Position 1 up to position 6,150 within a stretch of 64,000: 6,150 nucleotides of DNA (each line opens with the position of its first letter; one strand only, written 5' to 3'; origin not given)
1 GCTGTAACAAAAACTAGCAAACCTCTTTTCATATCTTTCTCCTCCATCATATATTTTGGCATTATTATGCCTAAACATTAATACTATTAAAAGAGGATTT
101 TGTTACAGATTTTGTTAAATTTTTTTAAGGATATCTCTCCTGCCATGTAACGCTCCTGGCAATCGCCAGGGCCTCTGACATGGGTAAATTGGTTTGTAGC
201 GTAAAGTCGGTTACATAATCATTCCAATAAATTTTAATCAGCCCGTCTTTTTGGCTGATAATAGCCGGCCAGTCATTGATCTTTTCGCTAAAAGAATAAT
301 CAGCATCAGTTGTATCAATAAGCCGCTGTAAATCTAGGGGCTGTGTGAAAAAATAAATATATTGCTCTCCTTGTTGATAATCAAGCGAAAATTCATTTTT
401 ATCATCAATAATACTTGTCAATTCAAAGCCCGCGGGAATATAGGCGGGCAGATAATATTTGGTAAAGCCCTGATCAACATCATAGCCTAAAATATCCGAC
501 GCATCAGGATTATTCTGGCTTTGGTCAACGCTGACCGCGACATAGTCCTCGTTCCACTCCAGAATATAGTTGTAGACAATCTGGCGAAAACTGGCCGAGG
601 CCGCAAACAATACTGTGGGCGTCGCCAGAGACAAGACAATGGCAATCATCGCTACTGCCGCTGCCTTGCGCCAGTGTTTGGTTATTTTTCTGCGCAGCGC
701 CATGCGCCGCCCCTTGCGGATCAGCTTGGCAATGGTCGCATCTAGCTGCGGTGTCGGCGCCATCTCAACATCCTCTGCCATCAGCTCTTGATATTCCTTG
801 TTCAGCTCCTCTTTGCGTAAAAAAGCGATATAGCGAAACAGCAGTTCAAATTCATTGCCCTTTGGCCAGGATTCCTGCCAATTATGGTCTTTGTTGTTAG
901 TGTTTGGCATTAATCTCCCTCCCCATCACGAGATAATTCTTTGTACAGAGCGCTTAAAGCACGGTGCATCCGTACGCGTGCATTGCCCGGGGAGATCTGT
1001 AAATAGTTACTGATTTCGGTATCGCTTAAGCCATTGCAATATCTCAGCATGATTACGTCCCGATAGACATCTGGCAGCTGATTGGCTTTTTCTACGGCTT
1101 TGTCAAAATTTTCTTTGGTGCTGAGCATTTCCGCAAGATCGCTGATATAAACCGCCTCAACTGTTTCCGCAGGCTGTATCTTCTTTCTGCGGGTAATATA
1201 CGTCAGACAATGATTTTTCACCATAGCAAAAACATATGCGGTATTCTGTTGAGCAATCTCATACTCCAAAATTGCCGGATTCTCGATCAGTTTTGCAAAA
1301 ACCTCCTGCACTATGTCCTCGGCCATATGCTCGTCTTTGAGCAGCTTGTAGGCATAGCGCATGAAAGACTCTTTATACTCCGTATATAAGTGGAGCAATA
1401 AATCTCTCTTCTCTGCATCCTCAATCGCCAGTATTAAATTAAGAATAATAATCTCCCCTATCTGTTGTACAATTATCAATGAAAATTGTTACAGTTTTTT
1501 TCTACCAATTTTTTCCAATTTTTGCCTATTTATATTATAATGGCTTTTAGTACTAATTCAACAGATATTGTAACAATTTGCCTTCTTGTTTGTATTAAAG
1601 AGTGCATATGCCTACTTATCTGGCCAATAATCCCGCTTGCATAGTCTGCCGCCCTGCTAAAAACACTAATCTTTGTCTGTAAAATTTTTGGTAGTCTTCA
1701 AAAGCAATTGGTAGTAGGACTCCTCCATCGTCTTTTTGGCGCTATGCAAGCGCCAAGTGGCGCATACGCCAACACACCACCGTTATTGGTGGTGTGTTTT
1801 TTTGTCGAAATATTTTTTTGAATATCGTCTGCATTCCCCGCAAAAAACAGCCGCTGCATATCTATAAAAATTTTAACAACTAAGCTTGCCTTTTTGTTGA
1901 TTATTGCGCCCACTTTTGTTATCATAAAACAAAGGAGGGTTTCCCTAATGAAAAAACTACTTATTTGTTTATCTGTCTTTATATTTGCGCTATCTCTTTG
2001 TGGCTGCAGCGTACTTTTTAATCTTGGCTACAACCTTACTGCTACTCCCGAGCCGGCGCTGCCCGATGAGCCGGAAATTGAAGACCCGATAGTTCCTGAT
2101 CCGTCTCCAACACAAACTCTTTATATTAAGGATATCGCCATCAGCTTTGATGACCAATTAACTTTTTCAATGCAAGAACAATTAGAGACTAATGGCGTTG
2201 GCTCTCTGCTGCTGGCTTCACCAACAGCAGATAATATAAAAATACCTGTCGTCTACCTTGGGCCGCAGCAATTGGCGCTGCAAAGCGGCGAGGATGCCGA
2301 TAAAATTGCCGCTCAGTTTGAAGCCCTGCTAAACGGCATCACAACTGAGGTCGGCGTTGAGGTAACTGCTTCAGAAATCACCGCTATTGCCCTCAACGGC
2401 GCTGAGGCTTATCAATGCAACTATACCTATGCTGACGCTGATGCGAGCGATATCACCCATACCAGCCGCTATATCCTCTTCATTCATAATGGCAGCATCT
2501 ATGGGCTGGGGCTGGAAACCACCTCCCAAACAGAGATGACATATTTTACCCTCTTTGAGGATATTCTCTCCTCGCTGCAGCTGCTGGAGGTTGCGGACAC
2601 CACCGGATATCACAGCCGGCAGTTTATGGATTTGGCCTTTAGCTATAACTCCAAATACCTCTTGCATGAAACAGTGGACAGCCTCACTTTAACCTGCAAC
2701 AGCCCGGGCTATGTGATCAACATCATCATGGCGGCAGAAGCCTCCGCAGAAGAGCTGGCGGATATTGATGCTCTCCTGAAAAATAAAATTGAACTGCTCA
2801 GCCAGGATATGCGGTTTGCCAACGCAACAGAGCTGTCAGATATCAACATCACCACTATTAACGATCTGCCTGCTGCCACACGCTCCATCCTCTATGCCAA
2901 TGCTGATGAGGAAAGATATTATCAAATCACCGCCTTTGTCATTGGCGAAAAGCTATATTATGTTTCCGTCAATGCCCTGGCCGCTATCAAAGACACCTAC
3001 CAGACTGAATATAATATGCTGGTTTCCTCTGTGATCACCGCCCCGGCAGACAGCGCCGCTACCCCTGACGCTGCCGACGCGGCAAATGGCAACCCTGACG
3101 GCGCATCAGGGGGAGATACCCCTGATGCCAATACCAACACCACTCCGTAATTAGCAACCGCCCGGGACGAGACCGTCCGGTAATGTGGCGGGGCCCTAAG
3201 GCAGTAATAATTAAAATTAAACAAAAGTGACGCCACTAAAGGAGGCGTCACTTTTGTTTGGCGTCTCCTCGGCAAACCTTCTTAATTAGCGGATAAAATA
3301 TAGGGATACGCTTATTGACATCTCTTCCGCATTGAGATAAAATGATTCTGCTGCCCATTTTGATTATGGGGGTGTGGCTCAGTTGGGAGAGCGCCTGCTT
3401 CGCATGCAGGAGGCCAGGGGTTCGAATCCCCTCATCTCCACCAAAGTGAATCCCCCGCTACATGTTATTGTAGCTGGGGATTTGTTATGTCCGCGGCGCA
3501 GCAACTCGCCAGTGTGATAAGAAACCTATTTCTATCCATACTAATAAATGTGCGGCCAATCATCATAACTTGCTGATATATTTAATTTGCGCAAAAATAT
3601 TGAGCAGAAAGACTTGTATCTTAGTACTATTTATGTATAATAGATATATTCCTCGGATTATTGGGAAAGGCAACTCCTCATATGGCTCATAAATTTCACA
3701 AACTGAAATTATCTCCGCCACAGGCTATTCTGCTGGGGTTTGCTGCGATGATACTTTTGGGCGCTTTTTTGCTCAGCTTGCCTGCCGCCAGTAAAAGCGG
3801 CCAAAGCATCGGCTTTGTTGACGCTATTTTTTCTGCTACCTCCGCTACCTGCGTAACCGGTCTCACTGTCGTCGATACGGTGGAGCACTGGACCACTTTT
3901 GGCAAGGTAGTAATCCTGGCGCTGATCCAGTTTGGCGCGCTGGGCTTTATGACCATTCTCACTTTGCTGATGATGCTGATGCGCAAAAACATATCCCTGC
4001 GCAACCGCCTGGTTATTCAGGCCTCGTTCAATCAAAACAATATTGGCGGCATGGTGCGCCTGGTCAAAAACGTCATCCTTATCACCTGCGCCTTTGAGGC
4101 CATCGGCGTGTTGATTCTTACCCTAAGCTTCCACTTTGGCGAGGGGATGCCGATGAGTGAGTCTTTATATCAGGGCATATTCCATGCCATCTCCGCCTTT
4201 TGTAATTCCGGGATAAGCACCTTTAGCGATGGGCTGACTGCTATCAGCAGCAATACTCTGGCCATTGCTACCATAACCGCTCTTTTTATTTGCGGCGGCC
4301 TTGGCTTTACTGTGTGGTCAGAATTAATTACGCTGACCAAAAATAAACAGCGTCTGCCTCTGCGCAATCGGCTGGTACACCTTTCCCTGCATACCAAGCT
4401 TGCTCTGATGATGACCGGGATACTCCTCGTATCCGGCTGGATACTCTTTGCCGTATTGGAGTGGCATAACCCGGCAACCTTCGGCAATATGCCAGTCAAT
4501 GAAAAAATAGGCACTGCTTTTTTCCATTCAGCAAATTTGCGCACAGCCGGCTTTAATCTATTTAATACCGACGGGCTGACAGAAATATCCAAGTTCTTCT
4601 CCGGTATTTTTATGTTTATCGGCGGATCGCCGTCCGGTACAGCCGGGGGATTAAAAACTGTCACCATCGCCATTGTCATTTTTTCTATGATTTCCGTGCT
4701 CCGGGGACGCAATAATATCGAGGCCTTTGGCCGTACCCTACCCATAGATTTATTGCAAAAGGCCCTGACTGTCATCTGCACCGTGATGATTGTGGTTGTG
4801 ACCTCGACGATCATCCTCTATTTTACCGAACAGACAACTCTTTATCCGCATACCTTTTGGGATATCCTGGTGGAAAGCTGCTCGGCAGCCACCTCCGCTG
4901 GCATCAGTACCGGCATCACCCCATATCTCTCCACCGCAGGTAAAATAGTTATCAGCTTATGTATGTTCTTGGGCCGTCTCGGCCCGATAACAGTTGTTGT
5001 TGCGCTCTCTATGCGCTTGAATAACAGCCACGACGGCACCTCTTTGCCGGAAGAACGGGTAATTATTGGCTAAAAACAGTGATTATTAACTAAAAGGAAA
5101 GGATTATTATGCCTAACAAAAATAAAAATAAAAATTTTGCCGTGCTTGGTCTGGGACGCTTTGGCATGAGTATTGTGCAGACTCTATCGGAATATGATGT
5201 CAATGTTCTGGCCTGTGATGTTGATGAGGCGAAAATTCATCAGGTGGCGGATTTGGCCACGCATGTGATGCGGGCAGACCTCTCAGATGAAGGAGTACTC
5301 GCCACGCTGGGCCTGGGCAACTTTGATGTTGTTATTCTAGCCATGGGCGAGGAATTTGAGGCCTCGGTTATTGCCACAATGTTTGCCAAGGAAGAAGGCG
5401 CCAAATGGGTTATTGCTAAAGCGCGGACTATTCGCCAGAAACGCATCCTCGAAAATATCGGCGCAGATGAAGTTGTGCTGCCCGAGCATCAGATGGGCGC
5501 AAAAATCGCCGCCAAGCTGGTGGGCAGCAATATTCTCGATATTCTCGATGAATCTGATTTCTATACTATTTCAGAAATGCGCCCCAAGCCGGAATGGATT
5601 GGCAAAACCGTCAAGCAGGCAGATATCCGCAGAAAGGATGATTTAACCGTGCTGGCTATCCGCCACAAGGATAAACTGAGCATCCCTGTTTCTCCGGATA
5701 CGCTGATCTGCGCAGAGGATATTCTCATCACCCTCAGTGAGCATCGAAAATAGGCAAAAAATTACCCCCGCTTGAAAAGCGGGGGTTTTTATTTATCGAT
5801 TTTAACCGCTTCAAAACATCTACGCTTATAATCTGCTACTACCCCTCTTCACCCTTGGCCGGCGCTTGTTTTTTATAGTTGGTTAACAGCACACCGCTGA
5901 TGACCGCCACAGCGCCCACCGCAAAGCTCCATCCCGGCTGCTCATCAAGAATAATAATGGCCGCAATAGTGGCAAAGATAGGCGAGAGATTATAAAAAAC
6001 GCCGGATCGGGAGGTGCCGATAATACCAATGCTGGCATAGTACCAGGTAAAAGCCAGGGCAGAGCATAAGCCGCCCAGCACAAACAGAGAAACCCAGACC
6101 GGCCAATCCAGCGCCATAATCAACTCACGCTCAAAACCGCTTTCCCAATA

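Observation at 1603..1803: Candidate ECF-driven ~200-nt RNA with switchable folds and an anti-SD motif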

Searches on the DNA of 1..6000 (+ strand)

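Call 3: search_rna_families(source=window, start=1, end=6000, threshold=evalue, max_evalue=10, show_alignments=3)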
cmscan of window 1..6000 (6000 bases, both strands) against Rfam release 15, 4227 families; matches with E-value up to 10: 19.
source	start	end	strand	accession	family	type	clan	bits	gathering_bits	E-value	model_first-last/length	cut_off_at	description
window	3368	3440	+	RF00005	tRNA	Gene; tRNA;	CL00001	68.2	29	8.9e-14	1-71/71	no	tRNA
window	3213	3259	-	RF03790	MIR8008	Gene; miRNA;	-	24.3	66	0.15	1-55/55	no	MIR8008 microRNA precursor family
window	5683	5793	+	RF02837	anti-hemB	Gene; sRNA;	-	24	49.5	0.023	1-81/81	no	Burkholderia RNA 7 (anti-hemB)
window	3416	3482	+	RF04321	tmRNA_permuted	Gene;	-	23.5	47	0.085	36-93/213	no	permuted transfer-messenger RNA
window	5698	5792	+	RF00513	Trp_leader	Cis-reg; leader;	-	23.4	41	0.23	1-100/100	no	Tryptophan operon leader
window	3417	3488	+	RF02676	Esr41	Gene; sRNA;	-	22.5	102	0.65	1-74/74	no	Enterohemorrhagic E. coli sRNA 41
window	2142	2212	+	RF01426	snoR126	Gene; snRNA; snoRNA; CD-box;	-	20.3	39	4.6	1-101/101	no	small nucleolar RNA snoR126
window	5756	5818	-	RF01772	rnk_pseudo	Cis-reg; leader;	-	19.5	55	8.8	1-108/108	no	Pseudomonas rnk leader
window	5209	5259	+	RF00317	snoZ163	Gene; snRNA; snoRNA; CD-box;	-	19.3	39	1.5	1-90/90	no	Small nucleolar RNA Z163/Z177 family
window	3378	3440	-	RF04351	Plastid-psbl-rps4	Cis-reg;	-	19.1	68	2.5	1-53/53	no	Plastid-psbl-rps4 3UTR RNA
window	3368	3439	+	RF01684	mascRNA-menRNA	Gene;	-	18.4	42.5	5.2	1-56/56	no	MALAT1-associated small cytoplasmic RNA/MEN beta RNA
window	5755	5831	-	RF00506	Thr_leader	Cis-reg; leader;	-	18.2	55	7.5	1-118/118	no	Threonine operon leader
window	5748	5792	-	RF02628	Hrs1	Gene; sRNA;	-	17.8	56.4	7.5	1-74/74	no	Hfq-regulated sRNA 1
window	5746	5829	-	RF02621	BSnc120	Gene; sRNA;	-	16.8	114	8.7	1-88/88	no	Brucella sRNA 120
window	3311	3450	+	RF02257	adapt33_3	Gene; lncRNA;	-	16.7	70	3.5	1-140/140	no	Adaptive response 33 conserved region 3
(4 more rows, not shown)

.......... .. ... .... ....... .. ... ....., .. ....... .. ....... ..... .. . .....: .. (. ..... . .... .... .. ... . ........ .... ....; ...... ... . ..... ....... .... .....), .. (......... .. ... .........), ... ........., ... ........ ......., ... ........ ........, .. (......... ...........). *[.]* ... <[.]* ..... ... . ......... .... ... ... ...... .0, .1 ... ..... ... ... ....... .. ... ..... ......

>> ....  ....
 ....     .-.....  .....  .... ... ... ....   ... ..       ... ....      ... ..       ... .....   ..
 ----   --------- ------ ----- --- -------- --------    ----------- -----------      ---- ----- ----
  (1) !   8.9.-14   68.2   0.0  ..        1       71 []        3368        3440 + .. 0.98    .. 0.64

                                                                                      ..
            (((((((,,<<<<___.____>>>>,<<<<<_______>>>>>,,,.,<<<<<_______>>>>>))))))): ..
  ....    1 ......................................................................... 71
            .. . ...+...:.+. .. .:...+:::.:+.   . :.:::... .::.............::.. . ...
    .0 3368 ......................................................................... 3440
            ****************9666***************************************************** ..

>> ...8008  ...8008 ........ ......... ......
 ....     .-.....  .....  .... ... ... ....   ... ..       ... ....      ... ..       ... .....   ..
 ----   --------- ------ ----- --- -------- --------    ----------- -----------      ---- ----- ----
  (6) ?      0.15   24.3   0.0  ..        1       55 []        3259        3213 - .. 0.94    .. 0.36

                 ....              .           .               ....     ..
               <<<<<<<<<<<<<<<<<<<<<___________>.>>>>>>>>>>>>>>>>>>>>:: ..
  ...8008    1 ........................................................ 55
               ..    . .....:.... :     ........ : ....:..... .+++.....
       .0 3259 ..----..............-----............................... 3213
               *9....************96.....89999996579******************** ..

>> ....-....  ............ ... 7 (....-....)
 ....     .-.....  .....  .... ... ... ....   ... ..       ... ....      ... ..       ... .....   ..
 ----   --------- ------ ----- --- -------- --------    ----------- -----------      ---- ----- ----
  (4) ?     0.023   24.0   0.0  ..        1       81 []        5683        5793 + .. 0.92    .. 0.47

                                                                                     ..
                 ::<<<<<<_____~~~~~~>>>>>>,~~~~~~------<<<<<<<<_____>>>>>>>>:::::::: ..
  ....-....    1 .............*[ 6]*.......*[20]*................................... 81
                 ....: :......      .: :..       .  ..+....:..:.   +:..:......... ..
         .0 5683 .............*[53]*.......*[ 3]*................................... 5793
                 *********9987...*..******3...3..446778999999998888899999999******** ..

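Call 21: search_dna_similar(query=window:1440-1950:+, collection=plasmids, mode=distant, max_evalue=0.01)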
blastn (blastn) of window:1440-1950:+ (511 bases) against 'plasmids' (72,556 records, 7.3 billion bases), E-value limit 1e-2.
No match.

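Call 22: search_dna_similar(query=window:1440-1950:+, collection=phages, mode=distant, max_evalue=0.01)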
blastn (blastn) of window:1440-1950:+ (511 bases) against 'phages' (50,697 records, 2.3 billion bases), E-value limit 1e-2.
No match.
